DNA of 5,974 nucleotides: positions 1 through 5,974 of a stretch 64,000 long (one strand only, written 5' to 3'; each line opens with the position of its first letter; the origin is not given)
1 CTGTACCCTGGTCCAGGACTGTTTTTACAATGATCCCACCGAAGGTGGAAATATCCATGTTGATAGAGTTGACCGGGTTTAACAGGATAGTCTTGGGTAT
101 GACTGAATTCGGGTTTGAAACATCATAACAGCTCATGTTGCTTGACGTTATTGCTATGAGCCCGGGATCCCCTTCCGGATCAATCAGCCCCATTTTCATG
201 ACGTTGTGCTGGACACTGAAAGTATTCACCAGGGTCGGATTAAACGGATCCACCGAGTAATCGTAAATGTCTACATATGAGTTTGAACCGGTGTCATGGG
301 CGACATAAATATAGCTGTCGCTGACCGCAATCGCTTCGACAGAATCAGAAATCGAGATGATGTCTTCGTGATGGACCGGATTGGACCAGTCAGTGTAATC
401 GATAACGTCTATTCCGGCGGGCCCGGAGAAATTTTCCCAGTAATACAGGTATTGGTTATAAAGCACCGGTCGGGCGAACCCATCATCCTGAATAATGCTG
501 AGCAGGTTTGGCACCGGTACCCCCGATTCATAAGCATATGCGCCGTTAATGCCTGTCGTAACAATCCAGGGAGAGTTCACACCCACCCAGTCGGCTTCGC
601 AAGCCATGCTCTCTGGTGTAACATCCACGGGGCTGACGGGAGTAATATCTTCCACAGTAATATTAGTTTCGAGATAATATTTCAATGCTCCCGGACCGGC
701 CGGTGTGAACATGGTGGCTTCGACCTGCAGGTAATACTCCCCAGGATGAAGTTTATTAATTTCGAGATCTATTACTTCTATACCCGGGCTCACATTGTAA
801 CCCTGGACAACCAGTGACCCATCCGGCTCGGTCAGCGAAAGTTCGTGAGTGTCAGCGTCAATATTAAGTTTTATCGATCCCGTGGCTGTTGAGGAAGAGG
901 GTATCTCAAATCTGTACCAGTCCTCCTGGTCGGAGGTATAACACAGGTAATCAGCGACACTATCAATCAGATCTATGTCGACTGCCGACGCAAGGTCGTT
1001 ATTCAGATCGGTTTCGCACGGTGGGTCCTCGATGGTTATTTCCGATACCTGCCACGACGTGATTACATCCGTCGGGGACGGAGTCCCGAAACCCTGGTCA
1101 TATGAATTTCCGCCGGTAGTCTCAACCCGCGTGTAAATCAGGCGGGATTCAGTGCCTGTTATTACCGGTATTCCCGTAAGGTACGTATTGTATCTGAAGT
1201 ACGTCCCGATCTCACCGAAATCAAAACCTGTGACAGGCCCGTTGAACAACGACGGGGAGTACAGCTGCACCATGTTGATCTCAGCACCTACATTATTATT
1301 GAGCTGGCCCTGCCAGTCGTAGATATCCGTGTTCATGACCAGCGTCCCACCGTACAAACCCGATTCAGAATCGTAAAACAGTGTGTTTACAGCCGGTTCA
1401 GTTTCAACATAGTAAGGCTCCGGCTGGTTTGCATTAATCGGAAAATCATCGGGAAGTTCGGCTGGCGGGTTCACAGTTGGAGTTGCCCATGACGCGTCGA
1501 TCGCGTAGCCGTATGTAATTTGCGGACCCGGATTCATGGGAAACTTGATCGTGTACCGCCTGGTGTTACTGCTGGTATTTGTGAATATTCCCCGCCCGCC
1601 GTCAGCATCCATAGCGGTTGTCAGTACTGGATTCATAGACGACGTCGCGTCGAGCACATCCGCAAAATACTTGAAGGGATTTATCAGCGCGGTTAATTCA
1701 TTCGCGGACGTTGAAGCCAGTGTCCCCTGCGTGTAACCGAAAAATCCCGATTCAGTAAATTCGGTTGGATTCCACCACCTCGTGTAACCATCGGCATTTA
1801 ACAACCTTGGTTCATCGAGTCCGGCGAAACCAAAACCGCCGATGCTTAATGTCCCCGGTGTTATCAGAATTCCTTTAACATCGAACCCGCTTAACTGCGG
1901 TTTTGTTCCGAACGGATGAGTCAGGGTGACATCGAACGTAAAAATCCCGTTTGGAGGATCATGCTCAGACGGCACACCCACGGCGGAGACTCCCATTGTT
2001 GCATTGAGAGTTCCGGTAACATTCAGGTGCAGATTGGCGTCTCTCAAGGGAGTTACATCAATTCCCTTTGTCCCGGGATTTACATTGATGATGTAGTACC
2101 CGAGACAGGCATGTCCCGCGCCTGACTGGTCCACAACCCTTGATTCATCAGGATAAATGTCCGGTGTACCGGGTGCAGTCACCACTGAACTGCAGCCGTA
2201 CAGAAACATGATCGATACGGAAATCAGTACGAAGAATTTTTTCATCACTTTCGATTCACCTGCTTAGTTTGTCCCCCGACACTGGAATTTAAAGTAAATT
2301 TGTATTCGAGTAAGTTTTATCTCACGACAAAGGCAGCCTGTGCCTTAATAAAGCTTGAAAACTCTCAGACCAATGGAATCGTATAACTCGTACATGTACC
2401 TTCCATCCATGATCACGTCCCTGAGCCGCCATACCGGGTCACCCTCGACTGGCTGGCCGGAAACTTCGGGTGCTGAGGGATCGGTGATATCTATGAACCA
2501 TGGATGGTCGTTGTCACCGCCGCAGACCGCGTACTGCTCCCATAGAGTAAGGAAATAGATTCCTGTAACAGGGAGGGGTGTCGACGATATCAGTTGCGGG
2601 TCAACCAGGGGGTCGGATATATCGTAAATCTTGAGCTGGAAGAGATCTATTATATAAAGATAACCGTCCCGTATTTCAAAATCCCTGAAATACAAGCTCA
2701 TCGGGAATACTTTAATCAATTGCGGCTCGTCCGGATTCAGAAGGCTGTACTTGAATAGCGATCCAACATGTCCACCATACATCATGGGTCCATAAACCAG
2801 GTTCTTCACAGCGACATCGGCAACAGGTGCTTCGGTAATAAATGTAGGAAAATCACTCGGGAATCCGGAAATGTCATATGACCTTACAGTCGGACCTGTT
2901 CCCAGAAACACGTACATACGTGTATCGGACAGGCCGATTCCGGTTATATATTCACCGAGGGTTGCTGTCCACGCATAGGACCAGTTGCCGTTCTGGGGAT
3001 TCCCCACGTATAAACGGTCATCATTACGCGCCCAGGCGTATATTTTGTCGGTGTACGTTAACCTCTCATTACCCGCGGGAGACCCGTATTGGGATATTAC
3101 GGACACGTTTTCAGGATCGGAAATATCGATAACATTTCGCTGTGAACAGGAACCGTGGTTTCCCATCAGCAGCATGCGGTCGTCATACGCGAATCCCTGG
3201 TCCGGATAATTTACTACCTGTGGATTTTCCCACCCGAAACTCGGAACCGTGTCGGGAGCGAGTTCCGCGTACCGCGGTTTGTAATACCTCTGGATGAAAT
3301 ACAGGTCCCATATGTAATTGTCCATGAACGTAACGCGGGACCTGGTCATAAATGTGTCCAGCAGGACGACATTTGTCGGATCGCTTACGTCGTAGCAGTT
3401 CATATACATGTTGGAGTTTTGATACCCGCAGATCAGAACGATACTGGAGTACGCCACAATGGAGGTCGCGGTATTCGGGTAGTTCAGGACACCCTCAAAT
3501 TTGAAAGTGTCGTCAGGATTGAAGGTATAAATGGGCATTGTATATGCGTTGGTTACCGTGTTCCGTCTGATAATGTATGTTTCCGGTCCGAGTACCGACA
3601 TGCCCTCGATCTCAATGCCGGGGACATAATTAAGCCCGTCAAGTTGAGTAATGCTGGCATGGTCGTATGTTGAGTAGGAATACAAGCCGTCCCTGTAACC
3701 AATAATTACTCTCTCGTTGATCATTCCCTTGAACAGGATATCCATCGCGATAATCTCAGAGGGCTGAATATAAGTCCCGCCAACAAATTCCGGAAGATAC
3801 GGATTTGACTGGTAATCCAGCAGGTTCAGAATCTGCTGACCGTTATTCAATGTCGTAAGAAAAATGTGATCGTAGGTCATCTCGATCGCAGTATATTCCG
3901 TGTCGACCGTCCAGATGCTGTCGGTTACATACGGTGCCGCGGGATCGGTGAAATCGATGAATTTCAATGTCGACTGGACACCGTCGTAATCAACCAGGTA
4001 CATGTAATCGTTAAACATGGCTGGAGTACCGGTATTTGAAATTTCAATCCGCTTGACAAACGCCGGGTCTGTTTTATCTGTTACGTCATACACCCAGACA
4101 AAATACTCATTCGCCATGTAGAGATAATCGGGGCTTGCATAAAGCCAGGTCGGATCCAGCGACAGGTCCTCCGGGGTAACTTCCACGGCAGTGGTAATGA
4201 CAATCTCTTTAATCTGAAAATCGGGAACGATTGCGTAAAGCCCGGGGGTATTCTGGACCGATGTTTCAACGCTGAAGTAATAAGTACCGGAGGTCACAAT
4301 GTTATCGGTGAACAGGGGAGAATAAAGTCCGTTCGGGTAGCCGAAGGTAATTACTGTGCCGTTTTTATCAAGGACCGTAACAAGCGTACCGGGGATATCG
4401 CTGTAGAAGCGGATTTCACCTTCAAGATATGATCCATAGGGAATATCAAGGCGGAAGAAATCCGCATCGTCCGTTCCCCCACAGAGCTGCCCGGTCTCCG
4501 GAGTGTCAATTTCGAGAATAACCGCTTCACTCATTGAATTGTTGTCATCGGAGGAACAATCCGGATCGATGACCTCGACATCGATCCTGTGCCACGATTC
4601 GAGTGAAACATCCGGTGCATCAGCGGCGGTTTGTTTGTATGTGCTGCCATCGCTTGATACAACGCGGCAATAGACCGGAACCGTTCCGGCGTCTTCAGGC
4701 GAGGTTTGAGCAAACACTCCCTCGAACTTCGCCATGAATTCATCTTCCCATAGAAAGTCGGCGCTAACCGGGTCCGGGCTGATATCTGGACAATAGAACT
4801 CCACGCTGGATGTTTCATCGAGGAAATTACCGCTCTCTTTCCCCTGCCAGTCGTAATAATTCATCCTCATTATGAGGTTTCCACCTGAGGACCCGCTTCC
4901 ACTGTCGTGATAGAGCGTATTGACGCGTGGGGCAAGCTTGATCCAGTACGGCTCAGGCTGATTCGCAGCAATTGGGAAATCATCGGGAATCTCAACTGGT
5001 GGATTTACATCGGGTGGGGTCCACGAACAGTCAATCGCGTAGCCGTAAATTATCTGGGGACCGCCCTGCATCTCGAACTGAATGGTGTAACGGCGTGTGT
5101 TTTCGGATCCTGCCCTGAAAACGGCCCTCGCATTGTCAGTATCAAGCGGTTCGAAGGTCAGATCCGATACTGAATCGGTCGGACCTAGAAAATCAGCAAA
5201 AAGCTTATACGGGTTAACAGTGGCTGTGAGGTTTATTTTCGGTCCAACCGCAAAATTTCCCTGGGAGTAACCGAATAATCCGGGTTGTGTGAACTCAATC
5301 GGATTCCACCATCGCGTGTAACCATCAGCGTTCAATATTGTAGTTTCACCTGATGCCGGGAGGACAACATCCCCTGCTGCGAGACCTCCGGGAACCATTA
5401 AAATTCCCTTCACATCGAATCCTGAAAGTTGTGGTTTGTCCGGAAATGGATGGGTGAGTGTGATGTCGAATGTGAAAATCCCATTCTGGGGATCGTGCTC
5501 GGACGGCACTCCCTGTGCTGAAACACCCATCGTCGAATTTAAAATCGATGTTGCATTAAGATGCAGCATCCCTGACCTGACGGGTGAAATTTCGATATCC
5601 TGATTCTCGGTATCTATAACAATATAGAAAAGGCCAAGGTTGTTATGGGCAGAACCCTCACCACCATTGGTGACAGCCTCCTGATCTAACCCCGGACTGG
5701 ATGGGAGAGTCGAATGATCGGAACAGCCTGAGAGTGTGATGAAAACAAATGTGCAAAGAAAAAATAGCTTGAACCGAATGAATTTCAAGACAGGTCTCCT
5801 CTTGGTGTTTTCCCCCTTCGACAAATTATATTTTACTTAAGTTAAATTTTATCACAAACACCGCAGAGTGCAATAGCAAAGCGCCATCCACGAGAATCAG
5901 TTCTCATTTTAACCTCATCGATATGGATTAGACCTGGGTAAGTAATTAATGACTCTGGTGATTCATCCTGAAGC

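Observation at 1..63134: Seven paralogous lipoproteins share an unassigned ~350-aa N-terminal module with interchangeable C-terminal domains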

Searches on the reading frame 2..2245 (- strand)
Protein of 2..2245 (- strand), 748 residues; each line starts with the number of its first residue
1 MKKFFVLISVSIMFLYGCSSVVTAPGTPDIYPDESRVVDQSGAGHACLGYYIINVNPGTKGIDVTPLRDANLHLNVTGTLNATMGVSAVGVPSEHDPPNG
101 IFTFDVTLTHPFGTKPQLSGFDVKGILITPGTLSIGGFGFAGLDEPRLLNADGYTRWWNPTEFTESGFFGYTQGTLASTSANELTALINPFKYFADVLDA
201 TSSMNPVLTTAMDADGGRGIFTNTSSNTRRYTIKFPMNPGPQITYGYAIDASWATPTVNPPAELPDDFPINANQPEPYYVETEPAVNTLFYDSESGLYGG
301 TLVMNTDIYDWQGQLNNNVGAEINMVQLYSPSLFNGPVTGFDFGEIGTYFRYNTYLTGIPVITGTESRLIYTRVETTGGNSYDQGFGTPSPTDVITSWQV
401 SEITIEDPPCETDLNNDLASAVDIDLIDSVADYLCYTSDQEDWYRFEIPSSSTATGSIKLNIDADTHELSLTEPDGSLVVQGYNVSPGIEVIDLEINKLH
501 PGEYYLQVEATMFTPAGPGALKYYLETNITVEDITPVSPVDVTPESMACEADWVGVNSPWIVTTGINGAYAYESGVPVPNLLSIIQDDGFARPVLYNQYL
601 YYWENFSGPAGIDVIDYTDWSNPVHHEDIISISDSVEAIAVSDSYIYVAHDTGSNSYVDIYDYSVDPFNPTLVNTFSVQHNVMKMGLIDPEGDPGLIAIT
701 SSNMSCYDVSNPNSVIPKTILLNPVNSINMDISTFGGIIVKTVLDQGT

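Call 4: search_protein_families(library=pfam, proteins=[window:2-2245:-], max_evalue=0.1)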
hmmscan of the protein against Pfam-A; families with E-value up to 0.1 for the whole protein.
window:2-2245:- (748 aa): 1 family
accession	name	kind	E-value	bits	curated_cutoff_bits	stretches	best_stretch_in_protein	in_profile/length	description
PF04151.21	PPC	-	0.011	17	25.9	1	440-509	1-69/70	Bacterial pre-peptidase C-terminal domain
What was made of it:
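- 1..2245 (-): g1: family member whose 3' end runs off the window. The module lies at about 986-2245. Downstream are a PPC-like domain and the start of an LVIVD-like propeller. PPC scores 17 bits, E 0.011 (call 4).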

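Call 5: search_protein_families(library=ncbifam, proteins=[window:2-2245:-], max_evalue=0.1)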
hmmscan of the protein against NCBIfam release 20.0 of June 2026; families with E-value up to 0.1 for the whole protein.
window:2-2245:- (748 aa): 0 families

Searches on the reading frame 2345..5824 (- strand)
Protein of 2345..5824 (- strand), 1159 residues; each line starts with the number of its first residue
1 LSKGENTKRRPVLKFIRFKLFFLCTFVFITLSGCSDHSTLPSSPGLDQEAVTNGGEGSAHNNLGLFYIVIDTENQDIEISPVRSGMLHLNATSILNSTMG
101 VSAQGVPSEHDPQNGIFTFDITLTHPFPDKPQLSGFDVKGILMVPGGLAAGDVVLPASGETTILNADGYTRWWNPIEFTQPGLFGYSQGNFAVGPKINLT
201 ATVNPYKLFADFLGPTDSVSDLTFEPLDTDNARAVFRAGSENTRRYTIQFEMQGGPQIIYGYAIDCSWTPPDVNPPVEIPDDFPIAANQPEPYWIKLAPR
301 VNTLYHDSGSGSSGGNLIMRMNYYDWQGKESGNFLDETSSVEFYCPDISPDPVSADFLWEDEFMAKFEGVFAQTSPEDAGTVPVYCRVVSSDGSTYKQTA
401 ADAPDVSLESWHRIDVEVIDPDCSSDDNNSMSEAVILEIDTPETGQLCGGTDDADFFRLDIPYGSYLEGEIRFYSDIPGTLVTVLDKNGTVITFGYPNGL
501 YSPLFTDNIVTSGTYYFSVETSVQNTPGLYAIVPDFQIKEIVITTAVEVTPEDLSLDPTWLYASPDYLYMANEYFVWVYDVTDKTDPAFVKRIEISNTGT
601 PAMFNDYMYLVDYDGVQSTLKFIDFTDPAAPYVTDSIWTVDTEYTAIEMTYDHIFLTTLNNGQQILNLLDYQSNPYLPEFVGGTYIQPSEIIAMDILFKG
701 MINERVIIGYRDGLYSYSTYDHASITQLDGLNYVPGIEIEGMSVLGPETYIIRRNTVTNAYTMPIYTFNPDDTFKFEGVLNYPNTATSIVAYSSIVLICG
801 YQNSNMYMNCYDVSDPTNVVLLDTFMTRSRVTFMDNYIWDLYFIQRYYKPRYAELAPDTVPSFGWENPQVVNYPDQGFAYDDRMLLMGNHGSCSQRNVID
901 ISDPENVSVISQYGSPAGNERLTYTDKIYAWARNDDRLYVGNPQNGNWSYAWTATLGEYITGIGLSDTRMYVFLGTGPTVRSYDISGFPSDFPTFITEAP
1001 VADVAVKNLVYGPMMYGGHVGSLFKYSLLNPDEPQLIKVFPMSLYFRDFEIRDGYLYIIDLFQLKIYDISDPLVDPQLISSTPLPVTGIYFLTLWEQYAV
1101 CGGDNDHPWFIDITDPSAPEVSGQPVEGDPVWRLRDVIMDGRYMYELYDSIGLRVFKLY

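Call 4: search_protein_families(library=pfam, proteins=[window:2345-5824:-], max_evalue=0.1)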
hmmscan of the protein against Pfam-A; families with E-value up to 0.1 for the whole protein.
window:2345-5824:- (1159 aa): 0 families

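Call 5: search_protein_families(library=ncbifam, proteins=[window:2345-5824:-], max_evalue=0.1)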
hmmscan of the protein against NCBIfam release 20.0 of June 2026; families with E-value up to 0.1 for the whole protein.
window:2345-5824:- (1159 aa): 0 families

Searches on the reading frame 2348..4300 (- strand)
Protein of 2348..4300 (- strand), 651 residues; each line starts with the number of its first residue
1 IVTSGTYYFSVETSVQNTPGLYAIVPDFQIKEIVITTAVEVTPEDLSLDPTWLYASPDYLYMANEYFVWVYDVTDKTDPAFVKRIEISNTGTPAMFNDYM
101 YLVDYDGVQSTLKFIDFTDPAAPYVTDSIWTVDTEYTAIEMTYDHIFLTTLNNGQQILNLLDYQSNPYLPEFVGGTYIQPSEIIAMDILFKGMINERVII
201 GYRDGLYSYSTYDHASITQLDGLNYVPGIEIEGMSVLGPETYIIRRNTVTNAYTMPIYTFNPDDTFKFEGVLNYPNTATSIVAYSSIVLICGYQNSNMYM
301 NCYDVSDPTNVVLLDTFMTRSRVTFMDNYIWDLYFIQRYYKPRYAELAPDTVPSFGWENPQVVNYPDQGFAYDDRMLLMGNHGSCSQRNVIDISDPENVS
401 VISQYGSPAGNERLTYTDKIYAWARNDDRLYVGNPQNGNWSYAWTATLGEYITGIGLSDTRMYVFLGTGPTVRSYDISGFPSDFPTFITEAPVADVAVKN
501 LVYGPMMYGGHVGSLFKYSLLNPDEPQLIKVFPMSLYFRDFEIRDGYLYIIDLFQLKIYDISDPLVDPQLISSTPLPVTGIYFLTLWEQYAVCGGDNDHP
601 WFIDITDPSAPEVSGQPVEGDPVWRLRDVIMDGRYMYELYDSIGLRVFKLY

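Call 61: search_solved_structures(query=window:2348-4300:-, max_evalue=1)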
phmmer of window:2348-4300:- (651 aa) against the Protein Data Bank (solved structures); distinct sequences matched with E-value up to 1: 0.
